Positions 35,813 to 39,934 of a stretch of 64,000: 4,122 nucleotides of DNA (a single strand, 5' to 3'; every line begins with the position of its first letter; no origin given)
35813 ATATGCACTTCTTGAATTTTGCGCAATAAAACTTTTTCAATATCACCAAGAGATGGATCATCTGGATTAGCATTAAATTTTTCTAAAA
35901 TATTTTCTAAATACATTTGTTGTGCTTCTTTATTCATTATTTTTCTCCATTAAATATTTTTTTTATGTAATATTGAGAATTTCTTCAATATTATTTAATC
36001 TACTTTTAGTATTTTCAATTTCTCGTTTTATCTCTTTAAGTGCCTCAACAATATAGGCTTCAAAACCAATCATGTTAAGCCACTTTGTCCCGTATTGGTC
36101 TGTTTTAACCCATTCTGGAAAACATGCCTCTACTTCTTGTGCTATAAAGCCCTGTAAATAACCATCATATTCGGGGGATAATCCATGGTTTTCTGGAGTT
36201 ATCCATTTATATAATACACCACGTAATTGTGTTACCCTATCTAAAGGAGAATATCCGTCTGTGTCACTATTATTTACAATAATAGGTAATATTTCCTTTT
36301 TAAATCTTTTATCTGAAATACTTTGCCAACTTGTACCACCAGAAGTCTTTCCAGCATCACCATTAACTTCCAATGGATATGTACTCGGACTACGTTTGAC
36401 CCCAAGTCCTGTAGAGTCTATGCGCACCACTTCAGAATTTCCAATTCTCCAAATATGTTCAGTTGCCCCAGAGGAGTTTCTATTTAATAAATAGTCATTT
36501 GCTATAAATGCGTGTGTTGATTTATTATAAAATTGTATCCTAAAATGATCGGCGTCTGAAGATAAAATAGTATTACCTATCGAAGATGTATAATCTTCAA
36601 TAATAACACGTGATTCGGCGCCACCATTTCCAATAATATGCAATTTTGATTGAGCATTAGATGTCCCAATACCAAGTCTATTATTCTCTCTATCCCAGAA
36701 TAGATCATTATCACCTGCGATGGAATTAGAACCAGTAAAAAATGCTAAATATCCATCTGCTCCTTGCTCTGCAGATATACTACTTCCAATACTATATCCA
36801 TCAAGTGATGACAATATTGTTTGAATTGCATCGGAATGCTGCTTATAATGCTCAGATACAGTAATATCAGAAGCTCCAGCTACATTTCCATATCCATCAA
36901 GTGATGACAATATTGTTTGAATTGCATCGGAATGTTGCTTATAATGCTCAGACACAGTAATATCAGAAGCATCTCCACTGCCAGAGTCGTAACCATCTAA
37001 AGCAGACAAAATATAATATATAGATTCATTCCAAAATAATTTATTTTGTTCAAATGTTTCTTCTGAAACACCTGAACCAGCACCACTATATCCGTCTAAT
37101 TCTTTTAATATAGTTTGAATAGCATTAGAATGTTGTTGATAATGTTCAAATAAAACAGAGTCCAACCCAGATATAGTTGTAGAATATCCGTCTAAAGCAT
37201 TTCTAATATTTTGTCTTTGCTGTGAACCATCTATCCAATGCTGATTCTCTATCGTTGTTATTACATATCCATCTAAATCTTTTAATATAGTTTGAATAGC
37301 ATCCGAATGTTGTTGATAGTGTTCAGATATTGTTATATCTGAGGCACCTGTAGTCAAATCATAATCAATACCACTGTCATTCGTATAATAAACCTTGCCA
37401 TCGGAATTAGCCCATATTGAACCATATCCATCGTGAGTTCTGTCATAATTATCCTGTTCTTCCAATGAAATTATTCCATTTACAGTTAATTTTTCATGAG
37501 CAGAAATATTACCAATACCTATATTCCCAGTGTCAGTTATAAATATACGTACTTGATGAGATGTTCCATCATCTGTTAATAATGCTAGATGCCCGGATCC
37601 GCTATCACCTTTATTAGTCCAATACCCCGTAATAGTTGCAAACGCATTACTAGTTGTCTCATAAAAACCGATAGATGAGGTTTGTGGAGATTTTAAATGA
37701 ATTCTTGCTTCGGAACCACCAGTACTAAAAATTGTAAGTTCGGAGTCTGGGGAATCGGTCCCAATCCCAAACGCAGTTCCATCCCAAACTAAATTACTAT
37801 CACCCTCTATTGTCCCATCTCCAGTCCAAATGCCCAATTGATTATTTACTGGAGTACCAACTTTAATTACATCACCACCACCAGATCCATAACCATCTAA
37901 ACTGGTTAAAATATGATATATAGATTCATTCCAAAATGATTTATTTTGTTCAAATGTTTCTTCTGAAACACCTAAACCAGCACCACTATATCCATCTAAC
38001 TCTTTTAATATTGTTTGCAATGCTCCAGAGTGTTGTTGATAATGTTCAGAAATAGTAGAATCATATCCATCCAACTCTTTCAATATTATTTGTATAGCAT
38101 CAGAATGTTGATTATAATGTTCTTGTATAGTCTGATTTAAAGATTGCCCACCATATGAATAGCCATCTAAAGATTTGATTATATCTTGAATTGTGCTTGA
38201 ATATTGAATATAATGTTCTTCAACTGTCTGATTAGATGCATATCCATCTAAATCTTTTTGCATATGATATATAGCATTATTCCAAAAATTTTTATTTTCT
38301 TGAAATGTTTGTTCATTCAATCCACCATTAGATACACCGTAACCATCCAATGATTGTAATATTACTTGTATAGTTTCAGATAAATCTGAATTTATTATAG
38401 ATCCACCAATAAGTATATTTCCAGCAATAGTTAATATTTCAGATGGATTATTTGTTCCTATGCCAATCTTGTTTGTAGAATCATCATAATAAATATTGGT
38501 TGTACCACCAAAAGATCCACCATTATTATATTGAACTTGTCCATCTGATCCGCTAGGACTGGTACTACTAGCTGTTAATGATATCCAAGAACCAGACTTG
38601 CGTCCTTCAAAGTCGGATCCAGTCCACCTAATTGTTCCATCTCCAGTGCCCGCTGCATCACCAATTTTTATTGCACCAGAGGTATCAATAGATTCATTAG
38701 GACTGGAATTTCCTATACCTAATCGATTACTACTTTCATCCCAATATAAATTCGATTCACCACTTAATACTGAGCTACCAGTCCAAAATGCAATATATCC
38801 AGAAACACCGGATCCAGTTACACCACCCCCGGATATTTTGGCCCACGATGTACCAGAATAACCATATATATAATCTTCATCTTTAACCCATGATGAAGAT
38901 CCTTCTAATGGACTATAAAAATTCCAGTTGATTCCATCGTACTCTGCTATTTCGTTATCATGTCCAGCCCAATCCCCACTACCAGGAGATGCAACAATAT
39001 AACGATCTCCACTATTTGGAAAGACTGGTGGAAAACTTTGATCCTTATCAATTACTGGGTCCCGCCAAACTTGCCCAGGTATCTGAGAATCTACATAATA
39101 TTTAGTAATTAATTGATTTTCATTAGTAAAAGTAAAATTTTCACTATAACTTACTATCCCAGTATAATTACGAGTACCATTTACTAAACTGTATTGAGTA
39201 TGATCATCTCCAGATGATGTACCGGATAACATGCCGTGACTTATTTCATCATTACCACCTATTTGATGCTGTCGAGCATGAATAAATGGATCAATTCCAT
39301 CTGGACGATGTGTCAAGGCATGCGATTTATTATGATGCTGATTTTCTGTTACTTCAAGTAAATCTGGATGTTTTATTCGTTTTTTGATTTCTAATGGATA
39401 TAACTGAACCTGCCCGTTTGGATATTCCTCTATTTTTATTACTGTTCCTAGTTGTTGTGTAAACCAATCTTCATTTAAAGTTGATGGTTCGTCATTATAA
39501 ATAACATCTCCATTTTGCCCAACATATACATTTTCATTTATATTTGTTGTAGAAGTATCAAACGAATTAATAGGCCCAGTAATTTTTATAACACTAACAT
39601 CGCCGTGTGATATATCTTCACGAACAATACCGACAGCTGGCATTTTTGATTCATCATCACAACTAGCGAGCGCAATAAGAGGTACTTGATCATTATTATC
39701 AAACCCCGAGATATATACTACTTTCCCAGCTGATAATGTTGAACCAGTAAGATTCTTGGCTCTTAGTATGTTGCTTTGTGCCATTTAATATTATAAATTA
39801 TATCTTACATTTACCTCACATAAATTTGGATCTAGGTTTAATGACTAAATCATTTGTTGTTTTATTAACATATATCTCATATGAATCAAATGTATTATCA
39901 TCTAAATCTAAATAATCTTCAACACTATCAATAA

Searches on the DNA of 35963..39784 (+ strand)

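Call 7: search_dna_similar(query=window:35963-39784:+, collection=phages, mode=near, max_rows=10)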
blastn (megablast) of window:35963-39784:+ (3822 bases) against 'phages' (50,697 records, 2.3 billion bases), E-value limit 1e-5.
No match.
